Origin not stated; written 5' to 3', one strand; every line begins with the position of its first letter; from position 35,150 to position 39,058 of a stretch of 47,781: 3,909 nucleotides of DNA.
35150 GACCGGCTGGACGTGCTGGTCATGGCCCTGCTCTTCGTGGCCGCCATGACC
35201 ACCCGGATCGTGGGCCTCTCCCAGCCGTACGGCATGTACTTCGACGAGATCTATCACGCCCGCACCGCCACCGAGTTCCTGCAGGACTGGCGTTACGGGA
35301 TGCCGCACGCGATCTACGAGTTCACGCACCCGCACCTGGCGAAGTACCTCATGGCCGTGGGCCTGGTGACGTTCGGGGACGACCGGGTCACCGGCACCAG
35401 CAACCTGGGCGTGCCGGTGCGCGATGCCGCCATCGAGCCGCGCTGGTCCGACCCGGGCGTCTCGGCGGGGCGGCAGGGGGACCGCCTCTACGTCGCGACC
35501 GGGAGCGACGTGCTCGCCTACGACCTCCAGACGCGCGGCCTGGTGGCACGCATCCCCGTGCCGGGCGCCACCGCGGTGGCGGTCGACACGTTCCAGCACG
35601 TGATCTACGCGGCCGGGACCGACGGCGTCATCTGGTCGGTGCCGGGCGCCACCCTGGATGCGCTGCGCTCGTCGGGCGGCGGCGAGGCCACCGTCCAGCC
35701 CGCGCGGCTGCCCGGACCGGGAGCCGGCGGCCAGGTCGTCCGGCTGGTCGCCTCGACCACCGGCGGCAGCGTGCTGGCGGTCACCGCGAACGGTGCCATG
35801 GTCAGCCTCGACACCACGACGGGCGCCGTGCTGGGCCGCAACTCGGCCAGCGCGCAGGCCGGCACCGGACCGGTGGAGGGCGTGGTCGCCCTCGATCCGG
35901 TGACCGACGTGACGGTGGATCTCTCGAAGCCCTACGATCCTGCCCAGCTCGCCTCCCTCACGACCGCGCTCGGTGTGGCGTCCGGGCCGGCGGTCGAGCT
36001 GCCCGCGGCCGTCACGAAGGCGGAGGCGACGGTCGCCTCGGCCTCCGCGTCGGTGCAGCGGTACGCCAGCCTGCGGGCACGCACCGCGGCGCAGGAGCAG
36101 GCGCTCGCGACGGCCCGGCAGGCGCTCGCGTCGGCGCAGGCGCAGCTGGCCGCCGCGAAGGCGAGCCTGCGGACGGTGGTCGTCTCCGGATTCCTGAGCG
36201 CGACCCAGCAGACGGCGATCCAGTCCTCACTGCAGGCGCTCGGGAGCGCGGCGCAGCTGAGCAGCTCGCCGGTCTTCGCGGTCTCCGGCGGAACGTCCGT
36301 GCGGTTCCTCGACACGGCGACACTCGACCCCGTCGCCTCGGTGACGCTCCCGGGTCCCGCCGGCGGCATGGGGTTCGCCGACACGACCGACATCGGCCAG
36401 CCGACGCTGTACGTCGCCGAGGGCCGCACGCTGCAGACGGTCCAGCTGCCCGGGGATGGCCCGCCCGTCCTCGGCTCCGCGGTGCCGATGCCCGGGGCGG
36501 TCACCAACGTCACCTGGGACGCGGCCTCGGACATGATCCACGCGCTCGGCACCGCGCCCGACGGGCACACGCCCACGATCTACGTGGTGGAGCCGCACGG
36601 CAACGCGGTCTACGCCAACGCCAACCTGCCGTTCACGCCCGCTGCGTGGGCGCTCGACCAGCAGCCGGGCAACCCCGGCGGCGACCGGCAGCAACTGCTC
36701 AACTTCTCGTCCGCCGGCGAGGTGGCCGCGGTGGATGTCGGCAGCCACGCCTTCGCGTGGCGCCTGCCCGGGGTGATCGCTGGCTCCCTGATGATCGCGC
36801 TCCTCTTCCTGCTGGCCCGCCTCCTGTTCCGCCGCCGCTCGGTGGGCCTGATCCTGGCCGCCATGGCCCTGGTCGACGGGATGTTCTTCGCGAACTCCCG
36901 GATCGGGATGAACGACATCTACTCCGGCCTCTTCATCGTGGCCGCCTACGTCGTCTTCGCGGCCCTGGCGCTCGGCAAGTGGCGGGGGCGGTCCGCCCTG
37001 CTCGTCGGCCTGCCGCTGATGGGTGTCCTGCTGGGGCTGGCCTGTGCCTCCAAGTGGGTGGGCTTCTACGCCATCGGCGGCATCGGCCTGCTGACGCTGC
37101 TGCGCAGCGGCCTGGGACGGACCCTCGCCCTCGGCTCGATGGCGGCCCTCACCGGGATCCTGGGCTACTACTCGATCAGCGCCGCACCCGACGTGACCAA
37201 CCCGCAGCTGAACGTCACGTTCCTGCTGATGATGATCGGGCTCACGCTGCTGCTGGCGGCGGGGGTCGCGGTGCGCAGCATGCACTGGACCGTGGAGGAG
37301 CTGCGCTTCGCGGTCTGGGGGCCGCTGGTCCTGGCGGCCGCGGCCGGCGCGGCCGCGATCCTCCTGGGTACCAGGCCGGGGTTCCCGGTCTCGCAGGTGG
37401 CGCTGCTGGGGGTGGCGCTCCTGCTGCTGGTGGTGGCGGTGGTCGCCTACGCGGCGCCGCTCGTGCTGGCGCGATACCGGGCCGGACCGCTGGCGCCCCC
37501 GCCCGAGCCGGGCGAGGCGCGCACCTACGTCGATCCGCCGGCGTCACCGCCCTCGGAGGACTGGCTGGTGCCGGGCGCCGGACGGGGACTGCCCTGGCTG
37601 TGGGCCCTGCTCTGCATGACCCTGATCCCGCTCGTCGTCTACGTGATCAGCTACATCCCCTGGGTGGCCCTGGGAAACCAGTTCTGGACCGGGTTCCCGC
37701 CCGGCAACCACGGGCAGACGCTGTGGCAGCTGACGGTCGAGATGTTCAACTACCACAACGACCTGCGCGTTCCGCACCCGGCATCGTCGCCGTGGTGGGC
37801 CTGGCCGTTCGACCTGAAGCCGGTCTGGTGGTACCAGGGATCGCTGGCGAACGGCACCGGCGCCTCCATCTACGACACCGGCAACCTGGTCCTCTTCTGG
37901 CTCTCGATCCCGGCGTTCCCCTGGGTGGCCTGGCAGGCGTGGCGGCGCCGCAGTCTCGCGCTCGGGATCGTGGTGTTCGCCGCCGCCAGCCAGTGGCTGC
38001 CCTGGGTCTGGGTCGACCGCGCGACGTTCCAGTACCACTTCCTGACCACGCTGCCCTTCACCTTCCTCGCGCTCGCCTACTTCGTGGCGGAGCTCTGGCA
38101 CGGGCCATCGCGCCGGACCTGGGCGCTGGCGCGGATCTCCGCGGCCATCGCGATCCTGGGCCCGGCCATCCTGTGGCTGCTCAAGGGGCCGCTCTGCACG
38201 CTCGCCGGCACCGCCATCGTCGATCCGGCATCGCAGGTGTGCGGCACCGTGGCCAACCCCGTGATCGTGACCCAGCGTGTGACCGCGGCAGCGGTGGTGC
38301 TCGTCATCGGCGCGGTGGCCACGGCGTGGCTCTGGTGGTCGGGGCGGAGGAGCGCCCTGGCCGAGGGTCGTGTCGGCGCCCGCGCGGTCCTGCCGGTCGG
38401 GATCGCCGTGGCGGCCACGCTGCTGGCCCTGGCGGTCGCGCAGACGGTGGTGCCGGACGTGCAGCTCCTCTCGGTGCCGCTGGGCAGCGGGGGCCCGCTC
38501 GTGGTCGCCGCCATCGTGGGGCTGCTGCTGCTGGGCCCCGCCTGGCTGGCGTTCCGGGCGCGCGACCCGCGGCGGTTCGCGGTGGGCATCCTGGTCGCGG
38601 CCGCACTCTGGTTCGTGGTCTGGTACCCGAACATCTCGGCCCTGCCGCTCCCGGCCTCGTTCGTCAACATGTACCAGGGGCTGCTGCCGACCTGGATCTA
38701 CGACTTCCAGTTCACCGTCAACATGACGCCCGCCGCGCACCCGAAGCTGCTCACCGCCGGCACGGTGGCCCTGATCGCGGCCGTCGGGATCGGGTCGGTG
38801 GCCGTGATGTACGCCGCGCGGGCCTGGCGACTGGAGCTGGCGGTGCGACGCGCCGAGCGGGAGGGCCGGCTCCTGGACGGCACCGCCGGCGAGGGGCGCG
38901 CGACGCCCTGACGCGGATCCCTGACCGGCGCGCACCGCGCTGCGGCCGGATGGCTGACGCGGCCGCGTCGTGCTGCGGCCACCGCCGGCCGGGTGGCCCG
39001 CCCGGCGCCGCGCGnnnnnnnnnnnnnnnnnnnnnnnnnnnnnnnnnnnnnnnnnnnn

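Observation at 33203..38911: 1902-aa single ORF fusing two GT-C glycosyltransferase modules, the PMT-like one split by a soluble propeller/coiled-coil insertion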

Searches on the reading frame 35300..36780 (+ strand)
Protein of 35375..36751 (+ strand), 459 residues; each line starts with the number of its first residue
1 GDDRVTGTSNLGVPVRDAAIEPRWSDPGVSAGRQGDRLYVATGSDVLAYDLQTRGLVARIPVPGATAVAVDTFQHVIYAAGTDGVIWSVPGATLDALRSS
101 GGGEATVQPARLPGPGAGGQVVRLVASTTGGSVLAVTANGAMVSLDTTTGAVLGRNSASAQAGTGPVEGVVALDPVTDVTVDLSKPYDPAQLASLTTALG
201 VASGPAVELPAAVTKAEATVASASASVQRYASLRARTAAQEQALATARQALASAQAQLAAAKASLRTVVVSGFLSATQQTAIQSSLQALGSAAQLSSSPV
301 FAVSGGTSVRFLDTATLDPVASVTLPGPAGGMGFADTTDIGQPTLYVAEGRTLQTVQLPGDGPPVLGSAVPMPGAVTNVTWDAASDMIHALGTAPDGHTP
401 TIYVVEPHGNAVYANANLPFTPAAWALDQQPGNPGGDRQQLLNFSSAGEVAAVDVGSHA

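Call 8: search_protein_families(library=pfam, proteins=[window:35300-36780:+], max_evalue=10)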
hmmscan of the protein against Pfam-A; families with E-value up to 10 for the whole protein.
window:35300-36780:+ (493 aa): 4 families
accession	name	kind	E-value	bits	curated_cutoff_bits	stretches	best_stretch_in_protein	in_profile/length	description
PF13360.13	PQQ_2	-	0.0059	16.7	27.6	1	50-197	25-160/233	Outer membrane protein assembly factor BamB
PF04053.20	B-prop_COPA_B_2nd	-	0.09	12.7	57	1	57-109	115-168/248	COPA/B second beta-propeller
PF23751.1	Beta-prop_WDR11_1st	-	0.24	10.4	26.7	1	315-355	8-48/476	WDR11 first beta-propeller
PF14269.12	Arylsulfotran_2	-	0.35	10.6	27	1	154-219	86-149/301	Arylsulfotransferase (ASST)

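Call 9: search_protein_families(library=ncbifam, proteins=[window:35300-36780:+], max_evalue=1)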
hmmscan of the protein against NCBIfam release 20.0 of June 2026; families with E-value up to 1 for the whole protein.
window:35300-36780:+ (493 aa): 9 families
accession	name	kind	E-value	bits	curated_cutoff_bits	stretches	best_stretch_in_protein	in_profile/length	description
TIGR01730.1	RND_mfp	subfamily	0.0021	17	94.9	1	236-292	71-127/322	efflux RND transporter periplasmic adaptor subunit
TIGR02971.1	heterocyst_DevB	subfamily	0.0048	16.3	129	1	236-299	104-160/327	ABC exporter membrane fusion protein, DevB family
TIGR00998.1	8a0101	subfamily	0.0052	15.8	390.8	1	236-315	115-196/334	EmrA/EmrK family multidrug efflux transporter periplasmic adaptor subunit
TIGR04320.1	Surf_Exclu_PgrA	domain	0.016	14.6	70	1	215-291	270-346/360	SEC10/PgrA surface exclusion domain-containing protein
NF038350.1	taxis_HmpF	equivalog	0.027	12.9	200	1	248-319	143-211/553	pilus motility taxis protein HmpF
TIGR00999.1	8a0102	subfamily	0.03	13.4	319.3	1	236-293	27-84/271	CzcB/NccB family metal efflux transporter periplasmic adaptor subunit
NF002939.0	PRK03598.1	equivalog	0.052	12.7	393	1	234-300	113-178/332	secretion protein HlyD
TIGR03907.1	QH_beta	equivalog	0.15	11.2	223.2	0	54-99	288-334/338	quinohemoprotein amine dehydrogenase subunit beta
NF004406.0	PRK05758.3-2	equivalog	0.62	9.9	172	0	246-316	6-76/186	F0F1 ATP synthase subunit delta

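Call 29: predict_structure(alignment_id=A1)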
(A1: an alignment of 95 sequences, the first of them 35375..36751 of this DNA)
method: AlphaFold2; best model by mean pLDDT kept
length: 459 residues; sequences in the alignment: 95
mean_pLDDT: 95.6   pTM: 0.93
mean pLDDT of the five models: 95.6, 95.1, 94.7, 94.4, 94.2
residues with pLDDT >= 90: 419; 70-90: 32; 50-70: 8; < 50: 0
segments of 3 or more residues with pLDDT < 50: none
pLDDT, mean of each block of 10 residues (from residue 1): 89 98 78 86 98 95 98 97 98 91 92 97 98 98 98 96 95 98 98 97 96 98 98 98 98 98 97 97 98 98 98 98 98 93 97 98 97 98 95 97 95 94 96 88 98 86
secondary structure, 60 per line:
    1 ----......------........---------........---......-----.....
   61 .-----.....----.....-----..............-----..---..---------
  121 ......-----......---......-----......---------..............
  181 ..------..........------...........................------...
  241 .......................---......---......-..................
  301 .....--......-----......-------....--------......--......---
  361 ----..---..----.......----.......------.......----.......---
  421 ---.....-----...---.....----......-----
elements in order: E5-10 E17-24 E34-41 E45-50 E56-61 E67-71 E76-80 E86-90 H91-99 E121-126 E132-137 E141-146 E152-157 E167-182 H189-198 H205-231 H238-263 E267-272 H276-281 H283-292 E293-305 E308-313 E319-324 E332-335 E344-349 E352-357 E376-382 E387-393 E400-406 E411-417 E424-428 E440-444 E449-454

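Call 33: fold_search(model_id=the predicted structure, library=pdb)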
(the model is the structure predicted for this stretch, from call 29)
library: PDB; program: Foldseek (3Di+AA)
matches with E <= 10: 1678; with E <= 0.001: 1352
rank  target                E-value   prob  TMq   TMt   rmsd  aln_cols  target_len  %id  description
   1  8fl2_NJ               2.3e-13  1.00  0.48  0.57  13.1       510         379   10  Human nuclear pre-60S ribosomal subunit (State I1) (released 2023-07-12)
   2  8fl0_NJ               7.4e-13  1.00  0.48  0.47  16.9       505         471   10  Human nucleolar pre-60S ribosomal subunit (State H) (released 2023-07-12)
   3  6rxt_UO               2.3e-12  1.00  0.51  0.47  10.7       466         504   11  Cryo-EM structure of the 90S pre-ribosome (Kre33-Noc4) from Chaetomium thermophilum, state A (released 2019-08-14)
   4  4wjs                  3.4e-12  1.00  0.47  0.45  18.4       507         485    9  Crystal structure of Rsa4 from Chaetomium thermophilum (released 2014-11-19)
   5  7ohq_x                9.8e-12  1.00  0.47  0.52  18.1       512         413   10  Nog1-TAP associated immature ribosomal particle population C from S. cerevisiae (released 2021-11-03)
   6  8ir1_N                3.5e-11  1.00  0.47  0.46  17.3       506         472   10  human nuclear pre-60S ribosomal particle - State A (released 2023-08-09)
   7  2pbi_B                4.6e-11  1.00  0.51  0.66   5.0       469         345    8  The multifunctional nature of Gbeta5/RGS9 revealed from its crystal structure (released 2008-01-29)
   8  6km7_B                4.6e-11  1.00  0.49  0.70   7.6       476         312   11  The structural basis for the internal interaction in RBBP5 (released 2019-10-02)
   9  8pv1_Ch               4.6e-11  1.00  0.47  0.45  15.8       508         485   10  Chaetomium thermophilum pre-60S State 6 - pre-5S rotation - L1 intermediate - composite structure (released 2023-11-15)
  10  8pv6_Ch               5.1e-11  1.00  0.47  0.54  16.3       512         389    9  Chaetomium thermophilum pre-60S State 3 - post-5S rotation with Rix1 complex with Foot - composite structure (released 2023-11-15)
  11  6ylh_x                6.1e-11  1.00  0.46  0.46  18.4       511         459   10  Rix1-Rea1 pre-60S particle - full composite structure (released 2020-07-29)
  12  5mzh_A                6.4e-11  1.00  0.49  0.55   7.3       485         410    9  Crystal structure of ODA16 from Chlamydomonas reinhardtii (released 2017-03-22)
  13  2pbi_D                6.8e-11  1.00  0.51  0.65   4.8       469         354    9  The multifunctional nature of Gbeta5/RGS9 revealed from its crystal structure (released 2008-01-29)
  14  6km7_A                6.8e-11  1.00  0.48  0.68   6.8       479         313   11  The structural basis for the internal interaction in RBBP5 (released 2019-10-02)
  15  6ylg_x                7.6e-11  1.00  0.47  0.54  18.2       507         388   11  Rix1-Rea1 pre-60S particle - 60S core, body 1 (rigid body refinement) (released 2020-07-29)
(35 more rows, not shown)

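Call 56: search_protein_representatives(protein=window:35375-36751:+)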
Query: 459 residues. Proteins with E-value up to 0.001 (for the whole library): 276; up to 1e-10: 182; up to 1e-30: 41. The best 150 are listed.
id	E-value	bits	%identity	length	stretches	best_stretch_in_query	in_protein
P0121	1.3e-179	614.4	69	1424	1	1-459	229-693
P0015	7.1e-79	282.5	47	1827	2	247-459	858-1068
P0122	3.2e-63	231.0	44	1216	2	246-459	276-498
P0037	3.6e-61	224.2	43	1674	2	279-459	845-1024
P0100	4.2e-60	220.7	41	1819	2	267-458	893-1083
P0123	4.5e-60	220.6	43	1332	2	242-459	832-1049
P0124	1.1e-57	212.7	42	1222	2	237-459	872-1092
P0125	3.7e-54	201.1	40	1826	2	251-457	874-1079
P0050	2.0e-53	198.6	40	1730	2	251-458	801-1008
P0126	2.3e-52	195.2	42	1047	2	269-457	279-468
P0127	6.7e-51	190.3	73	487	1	1-131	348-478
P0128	2.1e-50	188.7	41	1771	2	211-459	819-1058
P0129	4.4e-49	184.4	49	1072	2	1-200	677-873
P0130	2.6e-48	181.8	41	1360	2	265-459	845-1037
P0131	4.6e-48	181.0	45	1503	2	310-459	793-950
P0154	1.6e-32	129.8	34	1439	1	2-458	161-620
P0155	1.8e-31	126.3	35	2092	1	2-458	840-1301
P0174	5.1e-25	105.1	34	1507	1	2-458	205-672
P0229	1.1e-16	77.6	34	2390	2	345-456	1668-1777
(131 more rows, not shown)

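Call 58: search_protein_families(library=pfam, proteins=[P0154, P0174, P0155, P0229, P0121], max_evalue=0.01)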
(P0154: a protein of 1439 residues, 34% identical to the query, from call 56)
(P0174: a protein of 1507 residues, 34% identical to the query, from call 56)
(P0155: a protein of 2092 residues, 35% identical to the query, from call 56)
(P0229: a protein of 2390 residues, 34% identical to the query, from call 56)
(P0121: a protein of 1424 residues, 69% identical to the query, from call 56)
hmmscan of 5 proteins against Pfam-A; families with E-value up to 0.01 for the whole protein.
P0154 (1439 aa): 5 families
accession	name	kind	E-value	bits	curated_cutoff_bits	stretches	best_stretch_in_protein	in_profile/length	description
PF02366.24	PMT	-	1.4e-08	35.1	22.7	1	621-739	82-199/245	Dolichyl-phosphate-mannose-protein mannosyltransferase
PF16192.10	PMT_4TMC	-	2.1e-07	31.1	32.4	1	1037-1167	4-149/202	C-terminal four TMM region of protein-O-mannosyltransferase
PF23414.1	Beta-prop_EML_2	-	0.0008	19.3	90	1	212-267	18-74/266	Echinoderm microtubule-associated protein second beta-propeller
PF23393.2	Beta-prop_WDR90_POC16_2nd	-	0.00091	18.9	60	1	209-328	105-218/291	WDR90/POC16, second beta-propeller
PF13231.12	PMT_2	-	0.0052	17.4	26.1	1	619-749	19-145/160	Dolichyl-phosphate-mannose-protein mannosyltransferase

P0174 (1507 aa): 3 families
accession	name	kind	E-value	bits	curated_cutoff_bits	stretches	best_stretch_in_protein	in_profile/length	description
PF02366.24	PMT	-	3.4e-12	46.9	22.7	1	674-791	83-199/245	Dolichyl-phosphate-mannose-protein mannosyltransferase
PF16192.10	PMT_4TMC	-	1.2e-07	31.9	32.4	1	1097-1242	4-169/202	C-terminal four TMM region of protein-O-mannosyltransferase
PF13231.12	PMT_2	-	5.4e-05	23.9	26.1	1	672-798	20-138/160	Dolichyl-phosphate-mannose-protein mannosyltransferase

P0155 (2092 aa): 2 families
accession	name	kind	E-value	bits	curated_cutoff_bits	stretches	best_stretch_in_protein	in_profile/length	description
PF02366.24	PMT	-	2.7e-09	37.4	22.7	1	1303-1423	83-199/245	Dolichyl-phosphate-mannose-protein mannosyltransferase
PF16192.10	PMT_4TMC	-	2.5e-08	34.1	32.4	1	1703-1830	4-147/202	C-terminal four TMM region of protein-O-mannosyltransferase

P0229 (2390 aa): 2 families
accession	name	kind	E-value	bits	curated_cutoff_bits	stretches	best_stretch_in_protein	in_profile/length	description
PF16192.10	PMT_4TMC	-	1.9e-15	57.3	32.4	1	2011-2173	4-187/202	C-terminal four TMM region of protein-O-mannosyltransferase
PF02366.24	PMT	-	4e-13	49.9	22.7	1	1778-1909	80-208/245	Dolichyl-phosphate-mannose-protein mannosyltransferase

P0121 (1424 aa): 3 families
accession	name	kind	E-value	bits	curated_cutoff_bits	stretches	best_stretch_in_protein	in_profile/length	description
PF02366.24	PMT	-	1.4e-12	48.2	22.7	1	693-810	82-198/245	Dolichyl-phosphate-mannose-protein mannosyltransferase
PF16192.10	PMT_4TMC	-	1.3e-10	41.6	32.4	1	1017-1162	4-169/202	C-terminal four TMM region of protein-O-mannosyltransferase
PF13231.12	PMT_2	-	1.3e-05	25.9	26.1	1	690-826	18-145/160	Dolichyl-phosphate-mannose-protein mannosyltransferase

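Call 61: find_encoding_contigs(protein=P0154, flank=10000, max_places=3)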
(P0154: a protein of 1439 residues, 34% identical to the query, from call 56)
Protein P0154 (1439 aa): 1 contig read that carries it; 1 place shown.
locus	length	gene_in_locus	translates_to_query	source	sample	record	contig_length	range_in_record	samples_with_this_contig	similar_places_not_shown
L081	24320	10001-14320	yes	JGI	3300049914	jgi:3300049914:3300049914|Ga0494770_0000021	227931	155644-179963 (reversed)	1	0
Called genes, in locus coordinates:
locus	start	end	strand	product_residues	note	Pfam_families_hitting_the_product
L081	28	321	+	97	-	PF05258:DciA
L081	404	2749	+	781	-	-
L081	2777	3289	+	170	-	PF02577:BFN_dom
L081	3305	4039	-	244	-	PF00535:Glycos_transf_2, PF13641:Glyco_tranf_2_3 (weak)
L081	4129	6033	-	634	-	PF11028:TMEM260_N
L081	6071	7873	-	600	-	-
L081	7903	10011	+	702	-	-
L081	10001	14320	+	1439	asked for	PF02366:PMT, PF16192:PMT_4TMC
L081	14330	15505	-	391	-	PF13439:Glyco_transf_4, PF13579:Glyco_trans_4_4, PF20706:GT4-conflict, PF00534:Glycos_transf_1, PF13692:Glyco_trans_1_4, PF13524:Glyco_trans_1_2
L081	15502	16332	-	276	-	PF13263:PHP_C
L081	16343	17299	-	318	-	PF03279:Lip_A_acyltrans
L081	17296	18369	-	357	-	PF03279:Lip_A_acyltrans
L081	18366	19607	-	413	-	PF01658:Inos-1-P_synth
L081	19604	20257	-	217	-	PF01066:CDP-OH_P_transf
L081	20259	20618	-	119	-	PF01022:HTH_5, PF12802:MarR_2 (weak), PF12840:HTH_20, PF13412:HTH_24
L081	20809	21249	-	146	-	-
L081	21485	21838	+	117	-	-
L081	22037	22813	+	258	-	-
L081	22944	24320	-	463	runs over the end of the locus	-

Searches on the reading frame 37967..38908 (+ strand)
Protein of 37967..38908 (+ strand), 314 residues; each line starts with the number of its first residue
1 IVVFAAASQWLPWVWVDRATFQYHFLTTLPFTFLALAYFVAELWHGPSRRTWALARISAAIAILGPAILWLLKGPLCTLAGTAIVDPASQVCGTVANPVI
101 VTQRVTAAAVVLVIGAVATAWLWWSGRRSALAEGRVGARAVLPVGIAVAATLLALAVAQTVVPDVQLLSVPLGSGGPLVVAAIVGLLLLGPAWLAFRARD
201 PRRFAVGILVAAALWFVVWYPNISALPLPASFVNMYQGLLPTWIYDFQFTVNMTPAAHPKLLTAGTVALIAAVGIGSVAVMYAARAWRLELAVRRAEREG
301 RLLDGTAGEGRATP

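Call 27: search_protein_families(library=pfam, proteins=[window:37967-38908:+], max_evalue=0.01)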
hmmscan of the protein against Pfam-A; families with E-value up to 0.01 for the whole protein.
window:37967-38908:+ (314 aa): 1 family
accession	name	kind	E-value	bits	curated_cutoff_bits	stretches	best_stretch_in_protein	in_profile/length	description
PF16192.10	PMT_4TMC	-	0.0009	19.2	32.4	1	7-56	109-162/202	C-terminal four TMM region of protein-O-mannosyltransferase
